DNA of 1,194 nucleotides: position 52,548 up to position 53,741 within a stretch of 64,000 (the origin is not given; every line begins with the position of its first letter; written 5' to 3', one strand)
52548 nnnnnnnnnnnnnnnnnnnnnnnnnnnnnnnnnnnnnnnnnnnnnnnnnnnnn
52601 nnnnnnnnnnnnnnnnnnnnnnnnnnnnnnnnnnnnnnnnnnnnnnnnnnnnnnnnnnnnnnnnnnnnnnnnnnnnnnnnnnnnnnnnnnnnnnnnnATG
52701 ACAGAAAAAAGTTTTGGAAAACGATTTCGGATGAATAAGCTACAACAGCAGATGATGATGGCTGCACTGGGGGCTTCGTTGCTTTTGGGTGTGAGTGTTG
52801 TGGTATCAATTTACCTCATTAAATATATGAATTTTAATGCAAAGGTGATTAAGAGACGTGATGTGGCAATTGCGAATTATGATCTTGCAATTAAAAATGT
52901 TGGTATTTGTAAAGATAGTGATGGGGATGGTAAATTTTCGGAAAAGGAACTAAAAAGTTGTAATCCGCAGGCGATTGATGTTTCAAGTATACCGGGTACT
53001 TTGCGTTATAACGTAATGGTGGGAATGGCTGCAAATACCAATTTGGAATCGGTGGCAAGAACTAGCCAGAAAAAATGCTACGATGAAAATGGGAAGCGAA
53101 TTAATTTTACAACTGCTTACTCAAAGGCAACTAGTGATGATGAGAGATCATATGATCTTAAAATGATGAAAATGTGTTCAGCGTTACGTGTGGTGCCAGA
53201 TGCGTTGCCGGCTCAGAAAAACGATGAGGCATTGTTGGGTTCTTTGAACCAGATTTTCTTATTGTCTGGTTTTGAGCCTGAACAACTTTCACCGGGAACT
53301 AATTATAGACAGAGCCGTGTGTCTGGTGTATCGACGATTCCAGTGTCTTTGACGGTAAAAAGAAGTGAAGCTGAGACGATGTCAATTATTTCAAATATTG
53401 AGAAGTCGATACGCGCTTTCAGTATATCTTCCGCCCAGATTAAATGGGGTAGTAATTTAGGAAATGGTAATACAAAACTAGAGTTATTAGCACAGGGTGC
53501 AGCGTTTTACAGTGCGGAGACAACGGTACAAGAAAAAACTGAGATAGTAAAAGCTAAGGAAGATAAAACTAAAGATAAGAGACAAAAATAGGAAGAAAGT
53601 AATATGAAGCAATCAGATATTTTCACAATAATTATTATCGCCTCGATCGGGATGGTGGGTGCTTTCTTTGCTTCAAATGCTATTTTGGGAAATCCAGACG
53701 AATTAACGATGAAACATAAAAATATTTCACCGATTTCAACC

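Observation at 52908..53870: Cys-bracketed EF-hand-like calcium-binding loops in two consecutive pilus-assembly proteins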

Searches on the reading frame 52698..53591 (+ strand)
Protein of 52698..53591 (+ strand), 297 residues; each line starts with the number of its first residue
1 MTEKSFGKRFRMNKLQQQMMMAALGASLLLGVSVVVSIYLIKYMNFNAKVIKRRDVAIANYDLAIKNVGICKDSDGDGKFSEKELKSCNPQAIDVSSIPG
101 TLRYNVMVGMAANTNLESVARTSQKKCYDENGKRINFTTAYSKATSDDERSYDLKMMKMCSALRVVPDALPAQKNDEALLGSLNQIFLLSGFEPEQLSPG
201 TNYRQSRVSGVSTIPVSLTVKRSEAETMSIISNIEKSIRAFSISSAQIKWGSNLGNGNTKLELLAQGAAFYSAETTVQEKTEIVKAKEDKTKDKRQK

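Call 3: search_protein_families(library=pfam, proteins=[window:52698-53591:+], max_evalue=1)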
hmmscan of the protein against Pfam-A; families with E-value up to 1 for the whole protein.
window:52698-53591:+ (297 aa): 2 families
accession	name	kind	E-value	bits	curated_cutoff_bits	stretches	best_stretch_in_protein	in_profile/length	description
PF04350.18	PilO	-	0.012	16.1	22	1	150-254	26-127/145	Pilus assembly protein, PilO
PF03782.22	AMOP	-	0.097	13.2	25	1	107-164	58-113/143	AMOP domain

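Call 4: search_protein_families(library=ncbifam, proteins=[window:52698-53591:+], max_evalue=1)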
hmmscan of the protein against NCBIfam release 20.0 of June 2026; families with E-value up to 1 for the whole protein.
window:52698-53591:+ (297 aa): 1 family
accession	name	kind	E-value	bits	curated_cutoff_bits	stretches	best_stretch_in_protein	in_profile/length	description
NF006386.0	PRK08633.1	equivalog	0.022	12.4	1221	1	10-85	225-297/1147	acyl-[ACP]--phospholipid O-acyltransferase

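Call 5: find_homologous_proteins(query=window:52698-53591:+, max_evalue=0.001)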
Query window:52698-53591:+ (297 aa): 397 proteins with E <= 0.001 among 2200 candidates; the best 120 are listed.
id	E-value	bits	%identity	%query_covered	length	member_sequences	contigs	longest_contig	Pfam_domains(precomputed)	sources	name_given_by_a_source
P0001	1.2e-185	633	99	100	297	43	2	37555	-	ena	-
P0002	2.4e-163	560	87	100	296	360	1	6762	-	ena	-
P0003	3.5e-162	556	87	96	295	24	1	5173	-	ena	-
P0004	1.7e-155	534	83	99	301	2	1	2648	-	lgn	-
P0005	4.1e-148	510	80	98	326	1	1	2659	-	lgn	-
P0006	4.5e-148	510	82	95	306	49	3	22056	-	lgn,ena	-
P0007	3.6e-146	504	78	98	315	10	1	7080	-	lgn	-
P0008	5.2e-146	503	77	98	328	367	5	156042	-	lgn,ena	-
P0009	4.0e-144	497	78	99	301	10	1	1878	-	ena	-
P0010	1.1e-140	486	77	96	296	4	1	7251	-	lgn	-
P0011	2.5e-106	373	60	93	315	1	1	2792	-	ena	-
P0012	2.6e-106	373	59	96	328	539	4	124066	-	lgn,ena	-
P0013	2.7e-103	363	60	93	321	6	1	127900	-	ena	-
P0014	1.3e-99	351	91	61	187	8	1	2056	-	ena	-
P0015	8.1e-98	345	90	61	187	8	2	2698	-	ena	-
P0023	1.7e-88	315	53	98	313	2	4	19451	PF04350.19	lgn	-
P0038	2.3e-85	304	49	95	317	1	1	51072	PF04350.19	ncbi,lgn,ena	-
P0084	4.1e-82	294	49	96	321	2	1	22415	PF04350.19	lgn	-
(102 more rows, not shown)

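Call 13: find_related_loci(query=A1, collection=genome_contigs, flank=5000)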
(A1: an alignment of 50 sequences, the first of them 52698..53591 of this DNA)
Query A1 (297 aa) in genome_contigs; peptide patterns used: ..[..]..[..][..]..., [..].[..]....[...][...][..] (x = any residue, [..] = any of these).
551 stretches matched a pattern; 273 encode a relative of the query (tblastn E <= 1e-3); the best 80 are kept; 80 distinct loci.
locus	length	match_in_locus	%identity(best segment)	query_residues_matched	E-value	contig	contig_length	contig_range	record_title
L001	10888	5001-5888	88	1-296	4e-179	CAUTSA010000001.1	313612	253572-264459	MAG TPA_asm: uncultured Candidatus Saccharibacteria bacterium isolate ERR10228831_bin.9_MetaWRAP_v1.3_MAG genome assembl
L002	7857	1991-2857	89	1-289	1e-178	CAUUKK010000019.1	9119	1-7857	MAG TPA_asm: uncultured Candidatus Saccharibacteria bacterium isolate ERR10228829_bin.8_MetaWRAP_v1.3_MAG genome assembl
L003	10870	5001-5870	89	1-290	9e-179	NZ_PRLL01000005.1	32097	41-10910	Candidatus Nanosyncoccus nanoralicus strain TM7_KMM_G3_1_HOT_351 G3KMM_5, whole genome shotgun sequence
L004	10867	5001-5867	89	1-289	2e-178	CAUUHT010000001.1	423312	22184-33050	MAG TPA_asm: Candidatus Nanosyncoccus nanoralicus isolate ERR10228828_bin.12_MetaWRAP_v1.3_MAG genome assembly, contig:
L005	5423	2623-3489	89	1-289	0e+0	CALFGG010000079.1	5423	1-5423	MAG TPA_asm: uncultured Candidatus Saccharibacteria bacterium isolate ERR589708_bin.3_CONCOCT_v1.1_MAG genome assembly,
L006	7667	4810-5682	88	1-291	3e-178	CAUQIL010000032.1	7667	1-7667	MAG TPA_asm: uncultured Candidatus Saccharibacteria bacterium isolate ERR9968746_bin.19_MetaWRAP_v1.3_MAG genome assembl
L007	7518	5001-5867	89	1-289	7e-178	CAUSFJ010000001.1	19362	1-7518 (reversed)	MAG TPA_asm: uncultured Candidatus Saccharibacteria bacterium isolate SRR15839763_bin.20_MetaWRAP_v1.3_MAG genome assemb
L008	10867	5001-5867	89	1-289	2e-177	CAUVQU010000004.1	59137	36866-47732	MAG TPA_asm: uncultured Candidatus Saccharibacteria bacterium isolate SRR23388460_bin.15_MetaWRAP_v1.3_MAG genome assemb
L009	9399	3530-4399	88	1-290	4e-176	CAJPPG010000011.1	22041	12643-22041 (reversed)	Candidatus Saccharibacteria bacterium isolate SRR9217423-mag-bin.7 genome assembly, contig: SRR9217423-mag-bin.7_324, wh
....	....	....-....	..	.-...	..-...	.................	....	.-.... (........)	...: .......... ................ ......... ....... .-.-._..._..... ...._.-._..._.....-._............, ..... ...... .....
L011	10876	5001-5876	77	1-292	3e-160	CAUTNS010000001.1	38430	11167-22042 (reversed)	MAG TPA_asm: uncultured Candidatus Saccharibacteria bacterium isolate ERR10228868_bin.19_MetaWRAP_v1.3_MAG genome assemb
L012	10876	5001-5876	77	1-292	1e-159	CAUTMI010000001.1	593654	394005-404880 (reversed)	MAG TPA_asm: uncultured Candidatus Saccharibacteria bacterium isolate ERR10228876_bin.2_MetaWRAP_v1.3_MAG genome assembl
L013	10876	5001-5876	77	1-292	2e-159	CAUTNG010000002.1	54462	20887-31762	MAG TPA_asm: uncultured Candidatus Saccharibacteria bacterium isolate ERR10228829_bin.33_MetaWRAP_v1.3_MAG genome assemb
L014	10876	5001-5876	77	1-292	3e-158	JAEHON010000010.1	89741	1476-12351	MAG: Candidatus Saccharibacteria bacterium isolate TM7_G3_3_HMT_351_EL001 TM7_G3_EL1_2, whole genome shotgun sequence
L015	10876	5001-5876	76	1-292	1e-157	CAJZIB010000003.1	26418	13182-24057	TPA_asm: uncultured Candidatus Saccharibacteria bacterium isolate ERR2764996_bin.1_metaWRAP_v1.1_MAG genome assembly, co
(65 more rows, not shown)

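Call 23: search_protein_representatives(alignment_id=A1)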
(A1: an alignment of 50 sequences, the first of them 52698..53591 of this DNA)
Query: 50 sequences, 297 profile positions. Proteins with E-value up to 0.001 (for the whole library): 538; up to 1e-10: 264; up to 1e-30: 77. The best 150 are listed.
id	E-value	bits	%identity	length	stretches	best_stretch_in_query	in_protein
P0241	7.4e-115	399.5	-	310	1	4-295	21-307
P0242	3.6e-108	377.5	-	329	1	4-293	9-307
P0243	4.2e-104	364.2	-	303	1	4-294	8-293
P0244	5.3e-104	363.8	-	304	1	4-291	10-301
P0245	3.2e-100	351.5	-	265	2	101-294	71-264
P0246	5.2e-100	350.7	-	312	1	4-288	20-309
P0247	8.3e-99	346.8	-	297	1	3-292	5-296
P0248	1.8e-97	342.4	-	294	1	4-290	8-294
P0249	2.8e-97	341.8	-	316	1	4-293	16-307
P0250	1.8e-93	329.3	-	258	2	100-291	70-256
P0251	2.0e-93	329.1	-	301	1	3-292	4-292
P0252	1.5e-92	326.2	-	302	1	6-288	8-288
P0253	9.4e-92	323.6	-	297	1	5-291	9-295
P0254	1.0e-91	323.5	-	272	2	101-294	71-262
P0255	2.3e-86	306.0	-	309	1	4-281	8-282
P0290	8.1e-40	153.1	-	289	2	102-292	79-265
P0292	2.0e-39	151.9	-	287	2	109-294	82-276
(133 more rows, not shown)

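Call 25: predict_structure(alignment_id=A1)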
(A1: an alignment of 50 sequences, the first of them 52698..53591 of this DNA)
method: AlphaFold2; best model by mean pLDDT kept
length: 297 residues; sequences in the alignment: 50
mean_pLDDT: 64.4   pTM: 0.36
mean pLDDT of the five models: 64.4, 62.5, 60.8, 60.3, 57.5
residues with pLDDT >= 90: 0; 70-90: 134; 50-70: 100; < 50: 63
segments of 3 or more residues with pLDDT < 50: 1-11, 114-121, 162-191, 274-276, 289-297
pLDDT, mean of each block of 10 residues (from residue 1): 39 63 74 82 83 83 78 80 82 76 64 46 64 74 83 72 38 42 48 51 55 63 70 61 68 59 68 53 65 41
secondary structure, 60 per line:
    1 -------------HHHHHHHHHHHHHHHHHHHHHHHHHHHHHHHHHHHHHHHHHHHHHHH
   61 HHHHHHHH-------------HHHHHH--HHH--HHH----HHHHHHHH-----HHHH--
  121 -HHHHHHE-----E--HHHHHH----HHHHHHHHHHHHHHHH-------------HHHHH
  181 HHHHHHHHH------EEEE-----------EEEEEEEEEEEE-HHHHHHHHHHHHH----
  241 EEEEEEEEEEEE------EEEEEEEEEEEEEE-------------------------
elements in order: H14-68 H82-87 H102-109 H115-118 H122-127 H137-142 H147-162 H176-189 E196-199 E211-222 H224-236 E241-252 E259-272

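Call 30: fold_search(model_id=the predicted structure, library=pdb)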
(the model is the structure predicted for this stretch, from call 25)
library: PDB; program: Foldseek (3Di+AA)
matches with E <= 10: 1088; with E <= 0.001: 5
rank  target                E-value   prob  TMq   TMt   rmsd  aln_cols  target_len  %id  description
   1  2rjz_A                6.9e-06  1.00  0.26  0.52  13.8       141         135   18  Crystal structure of the type 4 fimbrial biogenesis protein PilO from Pseudomonas aeruginosa (released 2007-11-06)
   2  3jc8_Oa               2.0e-05  1.00  0.27  0.40  30.7       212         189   18  Architectural model of the type IVa pilus machine in a piliated state (released 2016-03-16)
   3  2rjz_B                2.5e-05  1.00  0.25  0.51  13.9       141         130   17  Crystal structure of the type 4 fimbrial biogenesis protein PilO from Pseudomonas aeruginosa (released 2007-11-06)
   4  6lad_A                3.5e-04  1.00  0.25  0.36  12.8       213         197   10  Crystal structure of Amuc_1100 from Akkermansia muciniphila (released 2020-08-05)
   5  6lad_D                9.4e-04  0.99  0.22  0.33  13.1       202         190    8  Crystal structure of Amuc_1100 from Akkermansia muciniphila (released 2020-08-05)
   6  6lad_C                1.9e-03  0.99  0.25  0.37  12.9       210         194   10  Crystal structure of Amuc_1100 from Akkermansia muciniphila (released 2020-08-05)
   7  6laf_A                2.0e-03  1.00  0.26  0.42  11.2       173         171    9  Crystal structure of the core domain of Amuc_1100 from Akkermansia muciniphila (released 2020-08-05)
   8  6kny_A                2.0e-03  1.00  0.25  0.40  10.9       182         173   10  Structure of Amuc_1100 without transmembrane region from Akkermansia muciniphila (released 2020-04-15)
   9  6laf_B                2.4e-03  1.00  0.27  0.41  11.0       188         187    9  Crystal structure of the core domain of Amuc_1100 from Akkermansia muciniphila (released 2020-08-05)
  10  6lad_B                2.8e-03  0.99  0.24  0.38  12.7       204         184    9  Crystal structure of Amuc_1100 from Akkermansia muciniphila (released 2020-08-05)
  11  6lad_F                2.8e-03  0.97  0.23  0.36  12.6       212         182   11  Crystal structure of Amuc_1100 from Akkermansia muciniphila (released 2020-08-05)
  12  5uvr                  4.0e-03  1.00  0.25  0.66   5.4       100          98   16  The core region of PilO from the type IV pilus system of Pseudomonas aeruginosa (released 2018-02-21)
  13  6kny_B                4.0e-03  0.99  0.26  0.38  11.4       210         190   10  Structure of Amuc_1100 without transmembrane region from Akkermansia muciniphila (released 2020-04-15)
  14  6sga_FQ               5.3e-03  0.47  0.14  0.16  20.6       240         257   10  Body domain of the mt-SSU assemblosome from Trypanosoma brucei (released 2019-09-18)
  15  6lad_E                6.4e-03  0.98  0.24  0.36  11.8       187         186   10  Crystal structure of Amuc_1100 from Akkermansia muciniphila (released 2020-08-05)
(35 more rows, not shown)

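Call 42: find_related_loci(query=A4, collection=metagenome_contigs, flank=4000)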
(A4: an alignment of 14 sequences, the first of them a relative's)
Query A4 (298 aa) in metagenome_contigs; peptide patterns used: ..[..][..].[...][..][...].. (x = any residue, [..] = any of these).
282 stretches matched a pattern; 211 encode a relative of the query (tblastn E <= 1e-3); the best 80 are kept; 80 distinct loci.
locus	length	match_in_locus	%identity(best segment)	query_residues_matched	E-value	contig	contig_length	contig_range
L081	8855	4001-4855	52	6-295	3e-99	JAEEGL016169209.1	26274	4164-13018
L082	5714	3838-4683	51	6-291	2e-96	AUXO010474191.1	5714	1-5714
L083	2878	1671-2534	51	6-298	7e-98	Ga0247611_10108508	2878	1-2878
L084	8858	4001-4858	50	6-294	2e-94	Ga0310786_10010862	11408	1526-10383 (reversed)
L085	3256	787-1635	50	6-292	9e-95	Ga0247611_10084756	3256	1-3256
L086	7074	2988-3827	50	6-289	2e-93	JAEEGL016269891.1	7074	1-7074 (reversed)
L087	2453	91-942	50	6-293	2e-96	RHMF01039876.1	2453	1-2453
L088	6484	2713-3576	48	6-298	1e-92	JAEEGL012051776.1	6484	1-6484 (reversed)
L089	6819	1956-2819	48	6-294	3e-92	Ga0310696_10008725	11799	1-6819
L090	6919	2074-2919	52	6-292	2e-92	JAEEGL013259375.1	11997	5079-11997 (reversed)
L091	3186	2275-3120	50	6-291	1e-93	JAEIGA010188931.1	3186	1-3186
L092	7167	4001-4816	49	6-278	1e-91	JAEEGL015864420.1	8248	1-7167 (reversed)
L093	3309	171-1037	49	6-298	2e-92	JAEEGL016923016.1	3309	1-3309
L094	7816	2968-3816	49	6-292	2e-91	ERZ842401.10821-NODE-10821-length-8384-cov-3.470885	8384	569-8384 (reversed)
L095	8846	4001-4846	49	6-288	4e-91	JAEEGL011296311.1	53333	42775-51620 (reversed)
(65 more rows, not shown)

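Call 51: search_solved_structures(query=window:52698-53591:+, max_evalue=10, show_alignments=2)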
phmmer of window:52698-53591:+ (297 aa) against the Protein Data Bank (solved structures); distinct sequences matched with E-value up to 10: 1.
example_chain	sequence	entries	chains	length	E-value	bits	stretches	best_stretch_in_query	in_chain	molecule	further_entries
3jc8_Oa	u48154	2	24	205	0.1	15.4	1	148-259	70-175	PilO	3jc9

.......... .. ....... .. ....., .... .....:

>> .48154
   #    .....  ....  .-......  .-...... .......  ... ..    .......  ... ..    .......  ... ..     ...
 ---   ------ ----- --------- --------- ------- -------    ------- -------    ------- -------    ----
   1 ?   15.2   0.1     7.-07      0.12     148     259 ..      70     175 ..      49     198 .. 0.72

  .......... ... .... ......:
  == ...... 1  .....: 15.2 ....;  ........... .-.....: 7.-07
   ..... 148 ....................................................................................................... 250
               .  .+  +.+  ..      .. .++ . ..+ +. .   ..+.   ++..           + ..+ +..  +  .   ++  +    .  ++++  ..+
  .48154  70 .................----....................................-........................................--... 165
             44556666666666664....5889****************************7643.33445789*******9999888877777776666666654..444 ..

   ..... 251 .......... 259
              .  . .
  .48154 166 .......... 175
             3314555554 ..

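Call 64: find_homologous_proteins(query=P0290, max_evalue=1e-10)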
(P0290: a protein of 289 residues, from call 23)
Query P0290 (289 aa): 25 proteins with E <= 1e-10 among 2560 candidates.
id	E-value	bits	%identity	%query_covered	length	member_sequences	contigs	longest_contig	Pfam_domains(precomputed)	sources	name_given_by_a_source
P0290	1.5e-177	606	100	100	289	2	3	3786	-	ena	-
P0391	1.4e-116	407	67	100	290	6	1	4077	-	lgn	-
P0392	5.6e-111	388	64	99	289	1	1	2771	-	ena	-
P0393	2.6e-108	380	65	96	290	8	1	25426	-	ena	-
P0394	2.1e-106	373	64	95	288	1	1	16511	-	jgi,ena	-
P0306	1.1e-72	263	50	92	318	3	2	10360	-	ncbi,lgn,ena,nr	ncbi:hypothetical protein IJ847_01090 [Candidatus Saccharibacteria bacterium]|nr:hypothetical protei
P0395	8.4e-57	211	46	93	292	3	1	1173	-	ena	-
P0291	5.7e-55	205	48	89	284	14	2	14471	-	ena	-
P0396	6.3e-55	205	48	89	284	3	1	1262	-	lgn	-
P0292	6.1e-54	201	44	97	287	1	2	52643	-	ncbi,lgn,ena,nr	ncbi:hypothetical protein IKF15_02980 [Candidatus Saccharibacteria bacterium]|nr:hypothetical protei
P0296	1.2e-51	194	42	92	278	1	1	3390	-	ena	-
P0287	1.9e-49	187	39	92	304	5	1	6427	-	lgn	-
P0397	2.3e-48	183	39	94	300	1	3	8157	-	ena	-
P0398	4.3e-48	182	39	94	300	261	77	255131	-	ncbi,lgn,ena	-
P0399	7.6e-48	181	39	92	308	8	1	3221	-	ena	-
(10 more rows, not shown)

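Call 65: find_encoding_contigs(protein=P0398, flank=4000, max_places=1)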
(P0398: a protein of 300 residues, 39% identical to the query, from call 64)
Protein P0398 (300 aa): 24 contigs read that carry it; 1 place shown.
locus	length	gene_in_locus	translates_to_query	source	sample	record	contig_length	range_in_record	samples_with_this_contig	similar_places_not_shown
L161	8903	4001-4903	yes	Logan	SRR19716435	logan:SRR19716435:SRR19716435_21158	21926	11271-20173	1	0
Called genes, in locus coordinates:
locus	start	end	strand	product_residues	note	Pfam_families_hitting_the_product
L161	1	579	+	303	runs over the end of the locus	PF00512:HisKA, PF02518:HATPase_c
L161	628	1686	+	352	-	PF01926:MMR_HSR1, PF02421:FeoB_N, PF06071:YchF-GTPase_C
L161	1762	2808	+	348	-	PF11104:PilM_2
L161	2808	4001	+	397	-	-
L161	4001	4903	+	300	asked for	-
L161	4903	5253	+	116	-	-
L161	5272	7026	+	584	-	PF05157:MshEN, PF00437:T2SSE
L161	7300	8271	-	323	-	-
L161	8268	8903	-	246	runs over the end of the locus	PF00121:TIM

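Call 66: find_encoding_contigs(protein=P0292, flank=4000, max_places=1)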
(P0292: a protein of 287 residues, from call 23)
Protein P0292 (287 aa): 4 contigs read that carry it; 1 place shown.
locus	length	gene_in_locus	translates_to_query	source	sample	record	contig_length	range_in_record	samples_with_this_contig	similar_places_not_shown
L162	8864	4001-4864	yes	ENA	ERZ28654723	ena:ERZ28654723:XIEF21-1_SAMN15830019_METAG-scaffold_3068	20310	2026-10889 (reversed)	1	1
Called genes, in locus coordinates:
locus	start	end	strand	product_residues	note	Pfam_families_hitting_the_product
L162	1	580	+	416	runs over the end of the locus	PF02661:Fic (weak)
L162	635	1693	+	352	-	PF01926:MMR_HSR1, PF02421:FeoB_N (weak), PF02824:TGS (weak), PF06071:YchF-GTPase_C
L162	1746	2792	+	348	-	PF11104:PilM_2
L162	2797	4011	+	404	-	-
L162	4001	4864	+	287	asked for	-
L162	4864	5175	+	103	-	-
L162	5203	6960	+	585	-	PF05157:MshEN, PF00437:T2SSE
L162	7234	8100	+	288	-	-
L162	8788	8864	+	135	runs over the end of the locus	-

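Call 67: find_encoding_contigs(protein=P0393, flank=4000, max_places=1)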
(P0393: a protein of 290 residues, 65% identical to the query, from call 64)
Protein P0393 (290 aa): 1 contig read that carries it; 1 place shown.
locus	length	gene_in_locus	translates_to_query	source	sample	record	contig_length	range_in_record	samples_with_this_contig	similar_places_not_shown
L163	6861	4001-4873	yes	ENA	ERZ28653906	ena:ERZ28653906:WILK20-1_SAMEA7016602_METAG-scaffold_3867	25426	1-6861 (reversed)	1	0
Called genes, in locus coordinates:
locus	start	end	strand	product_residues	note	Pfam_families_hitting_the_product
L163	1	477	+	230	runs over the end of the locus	-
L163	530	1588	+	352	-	PF01926:MMR_HSR1, PF02421:FeoB_N, PF06071:YchF-GTPase_C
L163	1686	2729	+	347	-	PF11104:PilM_2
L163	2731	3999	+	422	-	-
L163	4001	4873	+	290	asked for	-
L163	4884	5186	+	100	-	-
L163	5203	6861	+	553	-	?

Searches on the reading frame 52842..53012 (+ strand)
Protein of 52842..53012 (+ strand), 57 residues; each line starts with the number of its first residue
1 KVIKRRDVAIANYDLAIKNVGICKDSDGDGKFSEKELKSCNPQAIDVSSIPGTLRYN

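Call 72: search_protein_families(library=pfam, proteins=[window:52842-53012:+], max_evalue=10)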
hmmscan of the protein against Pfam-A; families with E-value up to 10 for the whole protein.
seq(57 aa): 2 families
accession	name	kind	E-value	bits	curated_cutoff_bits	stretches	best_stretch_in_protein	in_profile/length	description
PF00036.39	EF-hand_1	-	0.049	13.6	25.4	1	25-39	10-24/29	EF hand domain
PF13405.12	EF-hand_6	-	0.19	12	25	1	25-39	10-24/30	EF-hand domain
